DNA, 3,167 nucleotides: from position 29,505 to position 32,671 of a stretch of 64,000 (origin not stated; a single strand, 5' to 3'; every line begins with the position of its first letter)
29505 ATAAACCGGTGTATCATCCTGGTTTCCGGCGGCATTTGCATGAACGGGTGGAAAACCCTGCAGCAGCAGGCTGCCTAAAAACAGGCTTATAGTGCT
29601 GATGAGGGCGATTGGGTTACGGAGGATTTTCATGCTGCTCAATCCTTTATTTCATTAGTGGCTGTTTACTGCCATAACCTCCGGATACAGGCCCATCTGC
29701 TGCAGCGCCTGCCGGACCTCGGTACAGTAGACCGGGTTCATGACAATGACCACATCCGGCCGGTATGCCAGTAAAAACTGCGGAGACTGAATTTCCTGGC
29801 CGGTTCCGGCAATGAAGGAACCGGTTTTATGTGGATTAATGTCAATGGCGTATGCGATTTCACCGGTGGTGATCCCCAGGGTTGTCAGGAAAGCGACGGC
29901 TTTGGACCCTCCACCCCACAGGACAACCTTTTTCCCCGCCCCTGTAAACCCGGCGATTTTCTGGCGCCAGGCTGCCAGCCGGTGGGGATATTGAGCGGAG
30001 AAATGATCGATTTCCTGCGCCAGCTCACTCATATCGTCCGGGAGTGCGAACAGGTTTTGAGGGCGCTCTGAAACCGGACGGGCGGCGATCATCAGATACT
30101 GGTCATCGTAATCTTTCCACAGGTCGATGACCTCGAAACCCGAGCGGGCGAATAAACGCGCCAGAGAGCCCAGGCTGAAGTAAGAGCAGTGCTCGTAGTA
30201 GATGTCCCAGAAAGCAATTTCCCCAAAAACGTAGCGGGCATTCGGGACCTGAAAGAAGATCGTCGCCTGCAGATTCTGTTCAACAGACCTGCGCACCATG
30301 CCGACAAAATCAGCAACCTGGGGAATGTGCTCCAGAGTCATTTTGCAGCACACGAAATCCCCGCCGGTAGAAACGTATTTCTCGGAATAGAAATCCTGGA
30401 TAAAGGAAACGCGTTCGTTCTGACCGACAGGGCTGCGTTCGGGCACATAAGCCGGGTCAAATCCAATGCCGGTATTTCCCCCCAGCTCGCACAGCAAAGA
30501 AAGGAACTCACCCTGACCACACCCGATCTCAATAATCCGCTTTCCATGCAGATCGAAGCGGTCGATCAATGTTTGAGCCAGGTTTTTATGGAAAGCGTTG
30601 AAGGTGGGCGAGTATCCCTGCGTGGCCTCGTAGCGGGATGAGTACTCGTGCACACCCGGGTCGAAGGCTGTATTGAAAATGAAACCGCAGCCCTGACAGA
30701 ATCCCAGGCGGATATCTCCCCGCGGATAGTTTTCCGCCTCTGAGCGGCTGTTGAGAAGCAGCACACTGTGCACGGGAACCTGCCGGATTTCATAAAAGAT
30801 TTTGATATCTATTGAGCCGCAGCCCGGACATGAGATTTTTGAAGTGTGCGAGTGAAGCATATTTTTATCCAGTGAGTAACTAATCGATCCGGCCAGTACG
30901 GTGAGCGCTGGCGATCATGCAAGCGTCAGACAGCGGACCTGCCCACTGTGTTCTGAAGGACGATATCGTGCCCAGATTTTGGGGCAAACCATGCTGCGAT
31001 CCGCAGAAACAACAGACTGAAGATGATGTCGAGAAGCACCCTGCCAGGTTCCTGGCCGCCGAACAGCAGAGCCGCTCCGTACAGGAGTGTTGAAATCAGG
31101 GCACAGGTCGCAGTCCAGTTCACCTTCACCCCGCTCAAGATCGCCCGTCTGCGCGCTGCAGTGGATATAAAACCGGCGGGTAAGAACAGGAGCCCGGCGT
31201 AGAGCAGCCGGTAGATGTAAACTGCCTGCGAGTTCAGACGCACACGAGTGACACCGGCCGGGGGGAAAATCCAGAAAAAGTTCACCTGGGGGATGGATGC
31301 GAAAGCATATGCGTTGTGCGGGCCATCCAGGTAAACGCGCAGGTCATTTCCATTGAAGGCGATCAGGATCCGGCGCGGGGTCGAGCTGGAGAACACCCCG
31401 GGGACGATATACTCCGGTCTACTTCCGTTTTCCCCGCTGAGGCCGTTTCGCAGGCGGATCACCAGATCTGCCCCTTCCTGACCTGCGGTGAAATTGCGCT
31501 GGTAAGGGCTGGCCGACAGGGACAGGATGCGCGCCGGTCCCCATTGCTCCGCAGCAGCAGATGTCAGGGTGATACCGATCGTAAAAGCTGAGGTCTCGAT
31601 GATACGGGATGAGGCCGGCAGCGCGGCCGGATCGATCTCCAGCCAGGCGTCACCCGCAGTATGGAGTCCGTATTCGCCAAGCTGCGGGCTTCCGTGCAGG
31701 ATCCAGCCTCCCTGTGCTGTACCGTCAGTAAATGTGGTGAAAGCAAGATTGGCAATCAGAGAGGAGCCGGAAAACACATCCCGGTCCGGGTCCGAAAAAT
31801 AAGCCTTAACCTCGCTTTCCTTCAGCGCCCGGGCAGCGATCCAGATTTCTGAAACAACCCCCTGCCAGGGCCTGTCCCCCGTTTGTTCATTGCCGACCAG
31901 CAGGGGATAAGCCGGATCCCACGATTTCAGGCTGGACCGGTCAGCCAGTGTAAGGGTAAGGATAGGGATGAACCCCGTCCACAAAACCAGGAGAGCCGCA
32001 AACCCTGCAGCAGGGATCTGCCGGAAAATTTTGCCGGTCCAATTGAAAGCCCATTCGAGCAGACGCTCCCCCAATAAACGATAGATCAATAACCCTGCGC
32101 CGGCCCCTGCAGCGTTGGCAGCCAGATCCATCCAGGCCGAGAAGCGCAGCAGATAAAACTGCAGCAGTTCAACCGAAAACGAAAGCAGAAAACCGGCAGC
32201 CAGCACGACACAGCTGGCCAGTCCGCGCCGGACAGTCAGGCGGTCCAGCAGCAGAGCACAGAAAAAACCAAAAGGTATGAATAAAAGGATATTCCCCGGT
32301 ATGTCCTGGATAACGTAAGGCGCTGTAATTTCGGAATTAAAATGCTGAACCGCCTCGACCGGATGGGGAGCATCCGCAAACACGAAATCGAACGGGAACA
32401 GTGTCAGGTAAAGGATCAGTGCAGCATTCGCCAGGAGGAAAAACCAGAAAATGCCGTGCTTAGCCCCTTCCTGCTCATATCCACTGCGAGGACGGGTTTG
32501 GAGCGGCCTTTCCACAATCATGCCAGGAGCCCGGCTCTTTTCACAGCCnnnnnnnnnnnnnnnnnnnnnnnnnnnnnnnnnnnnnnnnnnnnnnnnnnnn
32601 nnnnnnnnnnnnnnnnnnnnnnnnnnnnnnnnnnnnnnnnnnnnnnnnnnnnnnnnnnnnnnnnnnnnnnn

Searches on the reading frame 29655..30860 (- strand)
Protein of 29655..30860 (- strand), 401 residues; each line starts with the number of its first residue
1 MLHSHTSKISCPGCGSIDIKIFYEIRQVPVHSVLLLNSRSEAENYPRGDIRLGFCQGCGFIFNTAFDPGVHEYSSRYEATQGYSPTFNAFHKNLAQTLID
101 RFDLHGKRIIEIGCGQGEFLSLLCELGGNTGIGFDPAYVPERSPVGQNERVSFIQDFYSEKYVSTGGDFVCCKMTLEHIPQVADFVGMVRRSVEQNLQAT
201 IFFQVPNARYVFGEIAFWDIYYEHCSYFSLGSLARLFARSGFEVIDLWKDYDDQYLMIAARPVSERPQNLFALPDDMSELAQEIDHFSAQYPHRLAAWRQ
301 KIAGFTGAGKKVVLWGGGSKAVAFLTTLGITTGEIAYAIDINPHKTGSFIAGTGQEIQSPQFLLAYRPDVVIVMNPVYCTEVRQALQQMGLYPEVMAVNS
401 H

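Call 52: search_protein_families(library=pfam, proteins=[window:29655-30860:-], max_evalue=0.0001)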
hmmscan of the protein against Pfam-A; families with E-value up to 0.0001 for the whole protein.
window:29655-30860:- (401 aa): 2 families
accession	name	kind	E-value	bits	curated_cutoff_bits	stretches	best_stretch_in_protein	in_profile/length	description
PF13489.12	Methyltransf_23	-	7.9e-21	74.9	27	1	94-246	8-163/164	Methyltransferase domain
PF08484.17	Methyltransf_14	-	1.2e-12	48.3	23.5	1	296-389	55-148/160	C-methyltransferase C-terminal domain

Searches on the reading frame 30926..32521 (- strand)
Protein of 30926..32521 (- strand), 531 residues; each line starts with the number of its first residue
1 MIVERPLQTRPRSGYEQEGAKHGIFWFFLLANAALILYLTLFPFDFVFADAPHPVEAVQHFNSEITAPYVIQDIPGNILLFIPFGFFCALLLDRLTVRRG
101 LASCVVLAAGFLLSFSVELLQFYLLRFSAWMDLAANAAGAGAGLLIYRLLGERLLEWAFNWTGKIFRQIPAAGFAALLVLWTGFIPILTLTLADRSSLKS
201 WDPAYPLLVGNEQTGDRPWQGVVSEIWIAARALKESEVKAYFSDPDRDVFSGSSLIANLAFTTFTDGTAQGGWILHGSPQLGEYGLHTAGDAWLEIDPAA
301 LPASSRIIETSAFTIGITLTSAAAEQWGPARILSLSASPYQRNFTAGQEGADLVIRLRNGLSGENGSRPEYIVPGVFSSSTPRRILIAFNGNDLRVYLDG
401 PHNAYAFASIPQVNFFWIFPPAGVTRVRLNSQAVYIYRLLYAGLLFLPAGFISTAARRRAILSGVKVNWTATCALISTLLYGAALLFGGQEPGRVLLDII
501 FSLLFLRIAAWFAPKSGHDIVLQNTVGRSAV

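Call 52: search_protein_families(library=pfam, proteins=[window:30926-32521:-], max_evalue=0.0001)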
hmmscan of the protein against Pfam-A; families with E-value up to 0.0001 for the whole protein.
window:30926-32521:- (531 aa): 2 families
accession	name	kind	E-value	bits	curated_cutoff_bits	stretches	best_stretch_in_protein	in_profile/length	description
PF04892.17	VanZ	-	1.7e-13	51.8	30.1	1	33-150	5-125/126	VanZ like family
PF13385.13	Laminin_G_3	-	8.6e-06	26.4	27.6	0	200-239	112-151/151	Concanavalin A-like lectin/glucanases superfamily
